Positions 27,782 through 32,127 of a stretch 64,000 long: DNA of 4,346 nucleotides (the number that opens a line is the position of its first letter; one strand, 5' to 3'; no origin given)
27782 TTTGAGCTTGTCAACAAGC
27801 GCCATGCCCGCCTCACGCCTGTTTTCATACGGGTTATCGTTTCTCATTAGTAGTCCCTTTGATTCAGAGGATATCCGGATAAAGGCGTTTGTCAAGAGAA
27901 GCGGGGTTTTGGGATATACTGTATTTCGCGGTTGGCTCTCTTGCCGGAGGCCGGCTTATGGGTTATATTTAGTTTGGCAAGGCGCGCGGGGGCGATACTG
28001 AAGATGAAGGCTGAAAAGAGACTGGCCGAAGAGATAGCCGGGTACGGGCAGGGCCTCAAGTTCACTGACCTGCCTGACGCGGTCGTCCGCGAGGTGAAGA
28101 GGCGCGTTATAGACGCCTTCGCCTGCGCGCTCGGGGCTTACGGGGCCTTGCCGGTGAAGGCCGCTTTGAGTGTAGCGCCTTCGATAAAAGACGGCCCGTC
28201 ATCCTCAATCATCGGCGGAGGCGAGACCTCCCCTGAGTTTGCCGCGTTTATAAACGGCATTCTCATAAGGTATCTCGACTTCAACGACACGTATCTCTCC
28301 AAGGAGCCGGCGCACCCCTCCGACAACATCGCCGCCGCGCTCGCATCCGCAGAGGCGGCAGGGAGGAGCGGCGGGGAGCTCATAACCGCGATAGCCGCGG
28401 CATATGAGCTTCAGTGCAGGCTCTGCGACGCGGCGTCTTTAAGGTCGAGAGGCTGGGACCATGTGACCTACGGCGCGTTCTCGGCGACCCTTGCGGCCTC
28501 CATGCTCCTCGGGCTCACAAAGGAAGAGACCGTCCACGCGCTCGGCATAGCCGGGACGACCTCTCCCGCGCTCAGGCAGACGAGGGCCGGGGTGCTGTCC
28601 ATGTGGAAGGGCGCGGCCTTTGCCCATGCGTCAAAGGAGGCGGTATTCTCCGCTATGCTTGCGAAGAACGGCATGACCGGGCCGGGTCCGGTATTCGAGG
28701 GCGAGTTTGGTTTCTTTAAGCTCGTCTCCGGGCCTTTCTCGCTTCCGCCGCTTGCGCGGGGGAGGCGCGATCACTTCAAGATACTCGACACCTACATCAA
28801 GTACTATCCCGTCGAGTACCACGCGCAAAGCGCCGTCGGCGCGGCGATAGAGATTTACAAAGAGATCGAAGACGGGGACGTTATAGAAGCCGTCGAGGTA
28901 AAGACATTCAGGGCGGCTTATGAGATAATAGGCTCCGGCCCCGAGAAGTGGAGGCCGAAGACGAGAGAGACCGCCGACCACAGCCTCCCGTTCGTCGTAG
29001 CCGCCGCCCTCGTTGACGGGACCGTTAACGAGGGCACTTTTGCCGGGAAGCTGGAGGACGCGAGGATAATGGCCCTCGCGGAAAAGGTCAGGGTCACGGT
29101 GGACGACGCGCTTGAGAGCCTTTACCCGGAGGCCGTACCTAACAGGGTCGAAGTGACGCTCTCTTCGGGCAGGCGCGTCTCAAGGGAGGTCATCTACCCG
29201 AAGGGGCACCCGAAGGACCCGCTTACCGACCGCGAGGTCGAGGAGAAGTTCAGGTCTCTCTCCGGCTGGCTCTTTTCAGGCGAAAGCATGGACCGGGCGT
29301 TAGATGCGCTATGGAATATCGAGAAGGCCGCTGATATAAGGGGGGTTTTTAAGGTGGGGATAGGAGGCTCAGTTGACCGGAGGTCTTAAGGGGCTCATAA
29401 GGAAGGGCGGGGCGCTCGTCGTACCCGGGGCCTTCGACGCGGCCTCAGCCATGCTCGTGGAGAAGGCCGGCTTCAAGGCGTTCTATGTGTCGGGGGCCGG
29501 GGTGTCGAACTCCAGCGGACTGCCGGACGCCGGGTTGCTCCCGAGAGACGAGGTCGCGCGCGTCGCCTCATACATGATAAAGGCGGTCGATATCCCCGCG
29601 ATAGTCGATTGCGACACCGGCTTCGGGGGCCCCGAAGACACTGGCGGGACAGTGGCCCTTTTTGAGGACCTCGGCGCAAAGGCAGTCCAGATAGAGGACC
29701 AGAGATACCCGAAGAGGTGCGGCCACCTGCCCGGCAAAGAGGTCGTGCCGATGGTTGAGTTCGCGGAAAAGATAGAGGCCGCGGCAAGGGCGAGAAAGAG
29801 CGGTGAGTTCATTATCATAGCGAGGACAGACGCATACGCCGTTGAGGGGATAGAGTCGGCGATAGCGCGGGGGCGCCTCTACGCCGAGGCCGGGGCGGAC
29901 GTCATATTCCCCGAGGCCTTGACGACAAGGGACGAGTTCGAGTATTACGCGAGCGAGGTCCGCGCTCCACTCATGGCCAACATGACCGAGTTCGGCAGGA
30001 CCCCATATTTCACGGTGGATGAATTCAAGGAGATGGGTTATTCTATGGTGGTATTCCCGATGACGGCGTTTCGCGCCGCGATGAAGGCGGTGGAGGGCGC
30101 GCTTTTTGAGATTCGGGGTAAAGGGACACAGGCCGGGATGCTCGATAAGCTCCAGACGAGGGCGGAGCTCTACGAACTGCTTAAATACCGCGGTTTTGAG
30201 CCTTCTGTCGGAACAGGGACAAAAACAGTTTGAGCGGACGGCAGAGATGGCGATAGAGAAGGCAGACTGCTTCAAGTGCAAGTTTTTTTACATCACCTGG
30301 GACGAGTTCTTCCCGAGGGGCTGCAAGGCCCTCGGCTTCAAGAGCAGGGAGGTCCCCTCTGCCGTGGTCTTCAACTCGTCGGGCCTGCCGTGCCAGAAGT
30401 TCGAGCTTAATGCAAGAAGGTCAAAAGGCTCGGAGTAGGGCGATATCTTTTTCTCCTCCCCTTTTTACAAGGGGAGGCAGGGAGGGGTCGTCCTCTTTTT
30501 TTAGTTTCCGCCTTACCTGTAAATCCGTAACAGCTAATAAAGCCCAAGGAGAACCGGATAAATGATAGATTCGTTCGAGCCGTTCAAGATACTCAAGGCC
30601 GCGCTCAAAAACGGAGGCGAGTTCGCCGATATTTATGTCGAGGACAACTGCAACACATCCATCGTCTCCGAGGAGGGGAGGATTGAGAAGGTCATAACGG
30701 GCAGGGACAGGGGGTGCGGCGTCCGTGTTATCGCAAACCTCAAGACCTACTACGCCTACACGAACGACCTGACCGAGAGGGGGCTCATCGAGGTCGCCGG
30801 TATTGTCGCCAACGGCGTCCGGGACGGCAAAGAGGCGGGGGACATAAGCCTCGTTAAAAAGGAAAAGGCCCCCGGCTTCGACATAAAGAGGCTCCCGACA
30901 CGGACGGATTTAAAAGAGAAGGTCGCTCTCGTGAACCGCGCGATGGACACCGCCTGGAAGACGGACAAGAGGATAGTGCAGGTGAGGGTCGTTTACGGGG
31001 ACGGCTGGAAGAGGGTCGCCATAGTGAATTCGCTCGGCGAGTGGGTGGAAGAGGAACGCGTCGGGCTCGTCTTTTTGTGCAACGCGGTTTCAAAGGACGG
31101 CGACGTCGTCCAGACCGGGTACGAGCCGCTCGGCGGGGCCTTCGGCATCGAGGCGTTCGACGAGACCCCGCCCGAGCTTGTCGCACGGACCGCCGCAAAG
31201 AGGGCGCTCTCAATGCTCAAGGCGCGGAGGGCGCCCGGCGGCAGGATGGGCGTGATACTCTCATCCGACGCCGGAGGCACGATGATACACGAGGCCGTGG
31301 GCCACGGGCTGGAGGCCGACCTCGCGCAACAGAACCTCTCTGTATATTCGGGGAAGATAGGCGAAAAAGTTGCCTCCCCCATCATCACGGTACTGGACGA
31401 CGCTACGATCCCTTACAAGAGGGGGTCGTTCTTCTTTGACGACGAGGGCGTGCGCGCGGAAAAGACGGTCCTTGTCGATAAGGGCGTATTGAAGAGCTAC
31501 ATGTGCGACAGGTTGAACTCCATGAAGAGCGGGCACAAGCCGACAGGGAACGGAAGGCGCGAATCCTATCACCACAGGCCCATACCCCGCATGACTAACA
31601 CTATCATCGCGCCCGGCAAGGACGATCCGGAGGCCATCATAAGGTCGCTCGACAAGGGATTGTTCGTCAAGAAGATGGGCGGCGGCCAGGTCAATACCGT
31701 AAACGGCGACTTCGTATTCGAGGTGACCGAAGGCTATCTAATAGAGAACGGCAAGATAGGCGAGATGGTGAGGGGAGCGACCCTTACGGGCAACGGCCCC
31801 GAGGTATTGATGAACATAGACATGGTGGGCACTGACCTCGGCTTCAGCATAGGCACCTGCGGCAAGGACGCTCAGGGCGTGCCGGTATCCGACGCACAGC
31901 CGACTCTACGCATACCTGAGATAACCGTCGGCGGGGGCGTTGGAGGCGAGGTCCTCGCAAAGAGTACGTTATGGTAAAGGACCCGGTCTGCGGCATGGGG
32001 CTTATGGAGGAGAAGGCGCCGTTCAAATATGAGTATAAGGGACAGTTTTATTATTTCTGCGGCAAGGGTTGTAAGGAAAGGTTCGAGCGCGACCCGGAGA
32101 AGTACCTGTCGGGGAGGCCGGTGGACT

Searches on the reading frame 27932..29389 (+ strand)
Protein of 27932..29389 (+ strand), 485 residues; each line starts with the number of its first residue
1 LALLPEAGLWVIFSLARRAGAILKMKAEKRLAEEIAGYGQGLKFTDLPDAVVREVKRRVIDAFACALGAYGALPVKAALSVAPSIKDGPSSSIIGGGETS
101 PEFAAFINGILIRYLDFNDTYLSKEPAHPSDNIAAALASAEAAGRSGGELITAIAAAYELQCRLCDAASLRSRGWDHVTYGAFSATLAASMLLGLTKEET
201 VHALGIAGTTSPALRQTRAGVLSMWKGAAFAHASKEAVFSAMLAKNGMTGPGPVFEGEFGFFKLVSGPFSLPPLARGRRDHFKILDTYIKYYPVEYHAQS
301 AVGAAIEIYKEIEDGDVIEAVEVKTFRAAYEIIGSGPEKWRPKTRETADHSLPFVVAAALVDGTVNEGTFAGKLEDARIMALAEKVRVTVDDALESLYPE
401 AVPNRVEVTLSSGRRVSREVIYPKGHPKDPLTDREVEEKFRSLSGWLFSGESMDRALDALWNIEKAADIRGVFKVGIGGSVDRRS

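Call 88: search_protein_families(library=pfam, proteins=[window:27932-29389:+], max_evalue=0.00001)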
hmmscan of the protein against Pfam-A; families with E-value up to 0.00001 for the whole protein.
window:27932-29389:+ (485 aa): 2 families
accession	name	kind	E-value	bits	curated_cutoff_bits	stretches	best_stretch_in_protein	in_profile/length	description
PF03972.19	MmgE_PrpD_N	-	7.1e-82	274.7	32.1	1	33-269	1-239/244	MmgE/PrpD N-terminal domain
PF19305.4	MmgE_PrpD_C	-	5.1e-45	153.8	32.1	1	292-462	1-172/173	MmgE/PrpD C-terminal domain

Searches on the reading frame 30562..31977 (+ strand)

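Call 88: search_protein_families(library=pfam, proteins=[window:30562-31977:+], max_evalue=0.00001)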
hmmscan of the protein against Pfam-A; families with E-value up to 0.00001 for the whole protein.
window:30562-31977:+ (471 aa): 3 families
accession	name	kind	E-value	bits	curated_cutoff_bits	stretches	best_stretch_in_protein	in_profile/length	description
PF19289.4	PmbA_TldD_3rd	-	5.6e-74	248.4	22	1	227-458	2-220/220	PmbA/TldA metallopeptidase C-terminal domain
PF19290.4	PmbA_TldD_2nd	-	4e-18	66.3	20.9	1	112-219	3-109/109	PmbA/TldA metallopeptidase central domain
PF01523.21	PmbA_TldD_1st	-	5.4e-14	52.5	20.9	1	22-79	1-58/65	PmbA/TldA metallopeptidase domain 1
